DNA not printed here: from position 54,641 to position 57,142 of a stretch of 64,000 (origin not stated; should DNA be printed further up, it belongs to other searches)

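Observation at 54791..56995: Orphan 734-aa protein with two HEPN R-x4-H motifs (intramolecular tandem HEPN) and no CRISPR or MNT partner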

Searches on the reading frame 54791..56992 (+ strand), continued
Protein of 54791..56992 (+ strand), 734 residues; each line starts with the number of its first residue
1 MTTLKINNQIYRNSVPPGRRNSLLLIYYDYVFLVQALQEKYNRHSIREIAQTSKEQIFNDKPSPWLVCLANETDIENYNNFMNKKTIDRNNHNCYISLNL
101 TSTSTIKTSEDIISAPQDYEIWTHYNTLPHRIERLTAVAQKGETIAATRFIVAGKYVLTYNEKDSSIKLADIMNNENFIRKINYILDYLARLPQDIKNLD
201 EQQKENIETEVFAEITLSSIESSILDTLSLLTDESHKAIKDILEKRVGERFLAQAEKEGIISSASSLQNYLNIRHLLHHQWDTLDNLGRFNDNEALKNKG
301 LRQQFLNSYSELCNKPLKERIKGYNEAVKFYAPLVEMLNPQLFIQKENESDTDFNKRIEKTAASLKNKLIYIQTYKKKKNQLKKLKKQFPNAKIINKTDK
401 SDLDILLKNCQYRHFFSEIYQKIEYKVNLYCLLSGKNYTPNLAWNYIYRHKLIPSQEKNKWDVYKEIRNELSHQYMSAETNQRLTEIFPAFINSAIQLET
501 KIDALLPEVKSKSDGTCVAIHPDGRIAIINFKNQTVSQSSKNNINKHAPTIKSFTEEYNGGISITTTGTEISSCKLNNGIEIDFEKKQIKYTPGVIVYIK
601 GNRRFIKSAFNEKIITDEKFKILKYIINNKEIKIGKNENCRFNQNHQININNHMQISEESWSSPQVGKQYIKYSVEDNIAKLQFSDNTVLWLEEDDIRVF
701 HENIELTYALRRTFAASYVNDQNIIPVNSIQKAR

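Call 55: find_encoding_contigs(protein=P0002, flank=8000, max_places=2)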
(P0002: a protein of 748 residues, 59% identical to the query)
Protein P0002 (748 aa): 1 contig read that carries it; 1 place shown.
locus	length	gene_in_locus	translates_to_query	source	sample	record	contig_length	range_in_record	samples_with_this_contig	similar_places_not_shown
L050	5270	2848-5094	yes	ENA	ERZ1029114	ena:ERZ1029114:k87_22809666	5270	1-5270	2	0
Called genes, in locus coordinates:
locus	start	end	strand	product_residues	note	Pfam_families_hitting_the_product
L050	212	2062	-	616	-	PF02518:HATPase_c (weak), PF13589:HATPase_c_3, PF00183:HSP90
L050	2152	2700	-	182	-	PF12796:Ank_2, PF13637:Ank_4 (faint), PF00023:Ank (faint), PF13606:Ank_3 (faint), PF12796:Ank_2, PF13857:Ank_5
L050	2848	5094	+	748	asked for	-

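Call 56: search_protein_families(library=pfam, proteins=[L020:4854-5633:+, L020:6264-6806:-, L036:5894-7897:+, L027:10277-11017:-, L028:2346-3353:+, L039:7579-7932:+, L020:6968-8017:+, L020:10372-12108:-, L022:6582-7964:+, L027:3675-5231:+], max_evalue=0.001)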
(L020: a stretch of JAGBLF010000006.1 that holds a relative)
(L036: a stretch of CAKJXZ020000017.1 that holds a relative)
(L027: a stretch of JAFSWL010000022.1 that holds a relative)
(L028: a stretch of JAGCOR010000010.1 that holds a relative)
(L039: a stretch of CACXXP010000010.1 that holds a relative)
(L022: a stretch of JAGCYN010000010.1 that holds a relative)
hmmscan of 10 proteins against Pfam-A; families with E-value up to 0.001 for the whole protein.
L020:4854-5633:+ (260 aa): 3 families
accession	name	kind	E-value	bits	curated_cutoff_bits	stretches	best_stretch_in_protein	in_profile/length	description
PF00535.33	Glycos_transf_2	-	7.7e-22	78.4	23.3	1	7-138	1-145/168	Glycosyl transferase family 2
PF13704.12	Glyco_tranf_2_4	-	1.5e-09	38.7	27.5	1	14-88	2-84/98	Glycosyl transferase family 2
PF13641.12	Glyco_tranf_2_3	-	0.00034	21.2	27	1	6-106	3-117/230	Glycosyltransferase like family 2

L020:6264-6806:- (180 aa): 1 family
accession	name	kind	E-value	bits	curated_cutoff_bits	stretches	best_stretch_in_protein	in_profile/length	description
PF00160.26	Pro_isomerase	-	7.7e-47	159.9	21.7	1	30-174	4-159/159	Cyclophilin type peptidyl-prolyl cis-trans isomerase/CLD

L036:5894-7897:+ (668 aa): 0 families

L027:10277-11017:- (246 aa): 1 family
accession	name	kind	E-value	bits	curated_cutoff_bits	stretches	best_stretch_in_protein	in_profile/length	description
PF01027.25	Bax1-I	-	8.7e-63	212.3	34.1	1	26-242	1-207/207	Inhibitor of apoptosis-promoting Bax1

L028:2346-3353:+ (336 aa): 3 families
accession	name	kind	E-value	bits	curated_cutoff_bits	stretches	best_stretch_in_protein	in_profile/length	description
PF00438.25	S-AdoMet_synt_N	-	4e-23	82.3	33.1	1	4-89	5-90/99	S-adenosylmethionine synthetase, N-terminal domain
PF02773.21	S-AdoMet_synt_C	-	1.1e-12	48.5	25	1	214-332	3-129/138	S-adenosylmethionine synthetase, C-terminal domain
PF02772.21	S-AdoMet_synt_M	-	8.6e-07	29.5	29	1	115-169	3-60/120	S-adenosylmethionine synthetase, central domain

L039:7579-7932:+ (118 aa): 1 family
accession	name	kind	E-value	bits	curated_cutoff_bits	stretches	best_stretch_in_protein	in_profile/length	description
PF04993.18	TfoX_N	-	5e-08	33.4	30.1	1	23-79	1-56/91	TfoX N-terminal domain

L020:6968-8017:+ (350 aa): 4 families
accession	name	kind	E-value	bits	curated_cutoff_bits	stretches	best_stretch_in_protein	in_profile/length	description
PF13499.12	EF-hand_7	-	3.8e-17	62.8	30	2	44-112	3-64/67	EF-hand domain pair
PF13405.12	EF-hand_6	-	3.5e-14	51.6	25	0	90-113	2-25/30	EF-hand domain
PF13202.12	EF-hand_5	-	6.3e-13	48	25.9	0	278-296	3-21/25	EF hand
PF00036.39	EF-hand_1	-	6.5e-13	47.7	25.4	0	278-298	4-24/29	EF hand domain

L020:10372-12108:- (578 aa): 5 families
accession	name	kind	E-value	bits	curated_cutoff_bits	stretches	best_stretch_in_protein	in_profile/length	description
PF12796.13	Ank_2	-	3.8e-24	85.5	27.3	2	302-378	1-69/90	Ankyrin repeats (3 copies)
PF13637.12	Ank_4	-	2.6e-21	75.6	22.7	3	304-337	3-36/50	Ankyrin repeats (many copies)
PF00023.36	Ank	-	3.1e-19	68.4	21.1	1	330-367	1-33/33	Ankyrin repeat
PF13857.12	Ank_5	-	2.9e-18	66.2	27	1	189-223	9-43/56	Ankyrin repeats (many copies)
PF13606.12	Ank_3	-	5.1e-17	60.4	22.3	1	198-223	4-29/30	Ankyrin repeat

L022:6582-7964:+ (461 aa): 2 families
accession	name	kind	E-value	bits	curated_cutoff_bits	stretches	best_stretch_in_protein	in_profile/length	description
PF07661.19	MORN_2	-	1.1e-42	139.4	29.6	1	112-133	1-22/22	MORN repeat variant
PF22648.2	SET7_N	-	0.00022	21.4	27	0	157-206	3-53/74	Histone H3 K4-specific methyltransferase SET7 N-terminal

L027:3675-5231:+ (519 aa): 1 family
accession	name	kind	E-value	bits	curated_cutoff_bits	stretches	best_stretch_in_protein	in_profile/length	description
PF07661.19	MORN_2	-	4.8e-06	26.6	29.6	0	106-121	2-17/22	MORN repeat variant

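Call 65: find_homologous_proteins(query=P0131, max_evalue=0.00001)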
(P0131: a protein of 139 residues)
Query P0131 (139 aa): 194 proteins with E <= 0.00001 among 201 candidates; the best 120 are listed.
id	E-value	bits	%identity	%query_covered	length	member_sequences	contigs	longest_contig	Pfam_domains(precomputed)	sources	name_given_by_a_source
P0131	2.8e-84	297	100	100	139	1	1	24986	PF01934.23,PF08780.17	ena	-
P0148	4.5e-31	125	45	95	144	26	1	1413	PF01934.23,PF08780.17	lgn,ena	-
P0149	5.8e-31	125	47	100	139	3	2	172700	PF01934.23,PF08780.17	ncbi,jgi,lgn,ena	jgi:nucleotidyltransferase substrate binding protein (TIGR01987 family)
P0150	8.5e-31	124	46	99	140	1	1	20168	PF08780.17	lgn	-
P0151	2.1e-30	123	49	95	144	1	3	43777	PF08780.17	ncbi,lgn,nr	ncbi:nucleotidyltransferase [Endozoicomonas sp. (ex Bugula neritina AB1)]|nr:nucleotidyltransferase 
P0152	4.6e-30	122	46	100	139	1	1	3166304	PF08780.17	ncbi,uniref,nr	ncbi:nucleotidyltransferase substrate binding protein [Vibrio sp. SCSIO 43136]|uniref:nucleotidyltra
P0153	4.6e-30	122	46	96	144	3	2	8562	PF01934.23,PF08780.17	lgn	-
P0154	5.2e-30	122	45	99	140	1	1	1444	PF01934.23,PF08780.17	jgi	jgi:nucleotidyltransferase substrate binding protein (TIGR01987 family)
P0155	5.4e-30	122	44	95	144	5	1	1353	PF01934.23,PF08780.17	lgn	-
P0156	7.2e-30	121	47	95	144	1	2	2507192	PF08780.17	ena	-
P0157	7.7e-30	121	47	95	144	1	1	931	PF08780.17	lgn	-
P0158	8.5e-30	121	45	99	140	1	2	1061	PF08780.17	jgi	-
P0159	9.2e-30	121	48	95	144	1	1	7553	PF08780.17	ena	-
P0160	1.2e-29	121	45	99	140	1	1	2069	PF08780.17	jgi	-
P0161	1.2e-29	121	45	99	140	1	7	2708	PF01934.23,PF08780.17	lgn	-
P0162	1.2e-29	121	43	98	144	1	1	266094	PF01934.23,PF08780.17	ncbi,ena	-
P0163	1.5e-29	120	45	99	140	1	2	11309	PF08780.17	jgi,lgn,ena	-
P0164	2.7e-29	120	44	95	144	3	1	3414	PF01934.23,PF08780.17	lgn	-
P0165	3.6e-29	119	43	99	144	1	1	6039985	PF01934.23,PF08780.17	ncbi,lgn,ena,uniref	ncbi:nucleotidyltransferase substrate binding protein [Endozoicomonas sp.]|uniref:nucleotidyltransfe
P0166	4.4e-29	119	46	99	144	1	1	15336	PF08780.17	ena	-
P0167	6.6e-29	118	46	99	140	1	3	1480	PF08780.17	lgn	-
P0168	8.2e-29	118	45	96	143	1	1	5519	PF08780.17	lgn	-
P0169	1.0e-28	118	45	99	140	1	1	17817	PF01934.23,PF08780.17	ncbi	ncbi:MAG: nucleotidyltransferase substrate binding protein [Gammaproteobacteria bacterium]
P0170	1.0e-28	118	42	98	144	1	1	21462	PF08780.17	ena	-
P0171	1.2e-28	118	44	95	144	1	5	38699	PF01934.23,PF08780.17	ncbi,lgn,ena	-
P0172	1.2e-28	117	44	99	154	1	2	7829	PF08780.17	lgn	-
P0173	1.2e-28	117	46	99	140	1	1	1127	PF08780.17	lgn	-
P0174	1.3e-28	117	47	99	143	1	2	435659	PF08780.17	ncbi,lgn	-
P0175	1.4e-28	117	45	99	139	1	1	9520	PF08780.17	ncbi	ncbi:MAG: nucleotidyltransferase substrate binding protein [Bacteroidia bacterium]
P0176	1.7e-28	117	44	96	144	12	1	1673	PF01934.23,PF08780.17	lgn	-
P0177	1.8e-28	117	47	99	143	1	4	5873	PF08780.17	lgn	-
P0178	2.5e-28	116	46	96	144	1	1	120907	PF08780.17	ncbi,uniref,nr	ncbi:nucleotidyltransferase substrate binding protein [Sansalvadorimonas sp. 2012CJ34-2]|uniref:Nucl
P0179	2.5e-28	116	47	99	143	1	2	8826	PF08780.17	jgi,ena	jgi:hypothetical protein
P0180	2.6e-28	116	47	99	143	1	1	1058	PF08780.17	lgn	-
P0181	2.6e-28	116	46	96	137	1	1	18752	PF08780.17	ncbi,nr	ncbi:nucleotidyltransferase substrate binding protein [Candidatus Halobeggiatoa sp. HSG11]|nr:nucleo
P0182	3.1e-28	116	46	99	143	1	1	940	PF08780.17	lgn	-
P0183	3.1e-28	116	46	96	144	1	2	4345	PF01934.23,PF08780.17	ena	-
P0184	3.8e-28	116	48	96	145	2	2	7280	PF08780.17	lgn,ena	-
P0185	4.9e-28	116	47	99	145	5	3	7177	PF08780.17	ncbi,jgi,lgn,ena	-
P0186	6.1e-28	115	44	99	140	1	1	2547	PF08780.17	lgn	-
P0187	6.9e-28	115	46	99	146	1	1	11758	PF08780.17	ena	-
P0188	7.1e-28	115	45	99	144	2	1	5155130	PF01934.23,PF08780.17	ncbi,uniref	ncbi:nucleotidyltransferase substrate binding protein [Endozoicomonas sp. Mp262]|uniref:nucleotidylt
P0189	7.9e-28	115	43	99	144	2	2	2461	PF08780.17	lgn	-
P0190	8.2e-28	115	44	95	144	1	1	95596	PF01934.23,PF08780.17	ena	-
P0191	1.1e-27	114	43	99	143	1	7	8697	PF08780.17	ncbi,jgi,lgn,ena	-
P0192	1.2e-27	114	46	96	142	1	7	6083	PF08780.17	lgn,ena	-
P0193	1.3e-27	114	44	100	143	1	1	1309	PF08780.17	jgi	jgi:nucleotidyltransferase substrate binding protein (TIGR01987 family)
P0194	1.8e-27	114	46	96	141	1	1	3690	PF01934.23,PF08780.17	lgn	-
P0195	1.9e-27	114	44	95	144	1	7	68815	PF01934.23,PF08780.17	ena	-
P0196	1.9e-27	114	48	89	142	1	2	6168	PF08780.17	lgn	-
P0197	1.9e-27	114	42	99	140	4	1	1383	PF08780.17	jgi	jgi:nucleotidyltransferase substrate binding protein (TIGR01987 family)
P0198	2.0e-27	114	46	97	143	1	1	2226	PF08780.17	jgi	-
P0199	2.0e-27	114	45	99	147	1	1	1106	PF08780.17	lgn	-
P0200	2.0e-27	114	46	99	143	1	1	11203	PF08780.17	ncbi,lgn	-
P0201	2.4e-27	113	46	97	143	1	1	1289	PF08780.17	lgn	-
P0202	2.5e-27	113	44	96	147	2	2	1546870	PF01934.23,PF08780.17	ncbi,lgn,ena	-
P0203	2.6e-27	113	42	98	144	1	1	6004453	PF08780.17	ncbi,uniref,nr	ncbi:nucleotidyltransferase substrate binding protein [Endozoicomonas sp. 4G]|uniref:nucleotidyltran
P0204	2.8e-27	113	46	97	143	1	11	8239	PF08780.17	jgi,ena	-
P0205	3.8e-27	113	47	92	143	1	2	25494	PF08780.17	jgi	jgi:hypothetical protein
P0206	4.3e-27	112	44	97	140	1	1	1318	PF08780.17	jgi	jgi:nucleotidyltransferase substrate binding protein (TIGR01987 family)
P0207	4.3e-27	112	45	99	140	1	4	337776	PF08780.17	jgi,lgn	jgi:hypothetical protein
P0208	4.3e-27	112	45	96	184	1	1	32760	PF01934.23,PF08780.17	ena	-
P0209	5.5e-27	112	44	94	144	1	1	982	PF01934.23,PF08780.17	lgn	-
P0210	5.7e-27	112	43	99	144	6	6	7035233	PF08780.17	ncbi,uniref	ncbi:nucleotidyltransferase substrate binding protein [Endozoicomonas sp. ALC020]|uniref:nucleotidyl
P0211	6.5e-27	112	45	99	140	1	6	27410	PF08780.17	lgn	-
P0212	8.1e-27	112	44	96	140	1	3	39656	PF08780.17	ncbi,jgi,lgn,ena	jgi:nucleotidyltransferase substrate binding protein (TIGR01987 family)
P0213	8.3e-27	112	44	97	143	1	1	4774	PF08780.17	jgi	jgi:hypothetical protein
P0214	1.0e-26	111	43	99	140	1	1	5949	PF08780.17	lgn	-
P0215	1.2e-26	111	44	97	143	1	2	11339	PF08780.17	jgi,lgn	-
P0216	1.3e-26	111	44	97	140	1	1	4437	PF08780.17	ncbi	-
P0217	1.4e-26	111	44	97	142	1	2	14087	PF08780.17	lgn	-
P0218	1.5e-26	111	41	96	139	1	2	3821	PF01934.23,PF08780.17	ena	-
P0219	1.6e-26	111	45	94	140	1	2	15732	PF08780.17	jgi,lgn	jgi:hypothetical protein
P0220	1.8e-26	111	42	99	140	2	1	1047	PF01934.23,PF08780.17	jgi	jgi:hypothetical protein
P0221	1.9e-26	110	43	97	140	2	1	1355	PF08780.17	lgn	-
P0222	1.9e-26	110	46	91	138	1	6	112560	PF08780.17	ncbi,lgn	-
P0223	1.9e-26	110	46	99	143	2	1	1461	PF08780.17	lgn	-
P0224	1.9e-26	110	44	99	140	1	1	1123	PF08780.17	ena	-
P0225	2.8e-26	110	45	97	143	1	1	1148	PF08780.17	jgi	jgi:hypothetical protein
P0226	2.9e-26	110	47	92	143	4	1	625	PF08780.17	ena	-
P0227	3.3e-26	110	44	99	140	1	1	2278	PF08780.17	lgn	-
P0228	3.7e-26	109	42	99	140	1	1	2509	PF08780.17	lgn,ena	-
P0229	5.4e-26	109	43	99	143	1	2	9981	PF08780.17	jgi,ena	-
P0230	5.8e-26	109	45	95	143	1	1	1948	PF08780.17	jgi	jgi:hypothetical protein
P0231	7.6e-26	108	43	97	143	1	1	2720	PF08780.17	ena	-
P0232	9.6e-26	108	47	92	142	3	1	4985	PF08780.17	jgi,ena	-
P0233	1.0e-25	108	44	96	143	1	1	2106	PF08780.17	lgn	-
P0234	1.1e-25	108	44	99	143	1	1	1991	PF08780.17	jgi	-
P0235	1.1e-25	108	43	99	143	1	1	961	PF08780.17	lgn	-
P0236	1.1e-25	108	43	98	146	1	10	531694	PF08780.17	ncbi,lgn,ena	-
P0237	1.1e-25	108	45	96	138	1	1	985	PF01934.23,PF08780.17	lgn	-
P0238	1.2e-25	108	47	92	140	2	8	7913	PF08780.17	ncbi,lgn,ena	-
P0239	1.4e-25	108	43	98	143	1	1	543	PF08780.17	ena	-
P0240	1.5e-25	107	43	96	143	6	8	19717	PF08780.17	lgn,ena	-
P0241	1.5e-25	107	46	92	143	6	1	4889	PF08780.17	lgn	-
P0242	1.8e-25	107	43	97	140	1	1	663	PF08780.17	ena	-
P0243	3.2e-25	106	43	97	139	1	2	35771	PF08780.17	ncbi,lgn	-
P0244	3.4e-25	106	42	99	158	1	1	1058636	PF08780.17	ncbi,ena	-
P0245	3.5e-25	106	40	99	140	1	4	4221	PF08780.17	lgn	-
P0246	4.0e-25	106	43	97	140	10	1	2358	PF08780.17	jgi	-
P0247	4.2e-25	106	41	99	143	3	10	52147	PF08780.17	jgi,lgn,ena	-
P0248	4.3e-25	106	44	99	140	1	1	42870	PF01934.23,PF08780.17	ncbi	-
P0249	4.4e-25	106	46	89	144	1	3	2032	PF08780.17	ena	-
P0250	5.3e-25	106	42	99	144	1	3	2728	PF08780.17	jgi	jgi:Nucleotidyltransferase substrate binding protein like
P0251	5.5e-25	106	44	96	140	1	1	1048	PF08780.17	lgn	-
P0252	6.2e-25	106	40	99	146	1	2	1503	PF08780.17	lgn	-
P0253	6.8e-25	105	42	99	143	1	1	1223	PF08780.17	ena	-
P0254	7.0e-25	105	45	99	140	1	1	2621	PF08780.17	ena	-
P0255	7.2e-25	105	45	96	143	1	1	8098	PF08780.17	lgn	-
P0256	8.5e-25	105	44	95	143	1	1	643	PF08780.17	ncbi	-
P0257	8.6e-25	105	46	92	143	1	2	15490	PF08780.17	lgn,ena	-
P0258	8.6e-25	105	45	96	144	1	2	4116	PF08780.17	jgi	jgi:Nucleotidyltransferase substrate binding protein like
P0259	8.7e-25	105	43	99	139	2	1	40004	PF08780.17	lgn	-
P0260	1.0e-24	105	44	96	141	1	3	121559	PF08780.17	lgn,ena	-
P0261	1.1e-24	105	47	92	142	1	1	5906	PF08780.17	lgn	-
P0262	1.9e-24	104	43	99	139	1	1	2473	PF08780.17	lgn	-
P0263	2.0e-24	104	44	99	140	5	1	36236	PF08780.17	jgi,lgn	-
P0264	2.2e-24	104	43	96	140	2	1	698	PF01934.23,PF08780.17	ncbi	-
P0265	2.4e-24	104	42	96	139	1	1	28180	PF08780.17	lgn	-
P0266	2.7e-24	103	43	96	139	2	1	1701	PF01934.23,PF08780.17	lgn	-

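Call 80: search_dna_similar(query=window:54791-56992:+, collection=phages, mode=protein, max_evalue=0.001, max_rows=10)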
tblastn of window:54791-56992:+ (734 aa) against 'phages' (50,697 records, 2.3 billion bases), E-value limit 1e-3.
No match.

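Call 81: search_dna_similar(query=window:54791-56992:+, collection=plasmids, mode=protein, max_evalue=0.001, max_rows=10)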
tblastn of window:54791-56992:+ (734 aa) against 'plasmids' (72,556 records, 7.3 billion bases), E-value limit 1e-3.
No match.
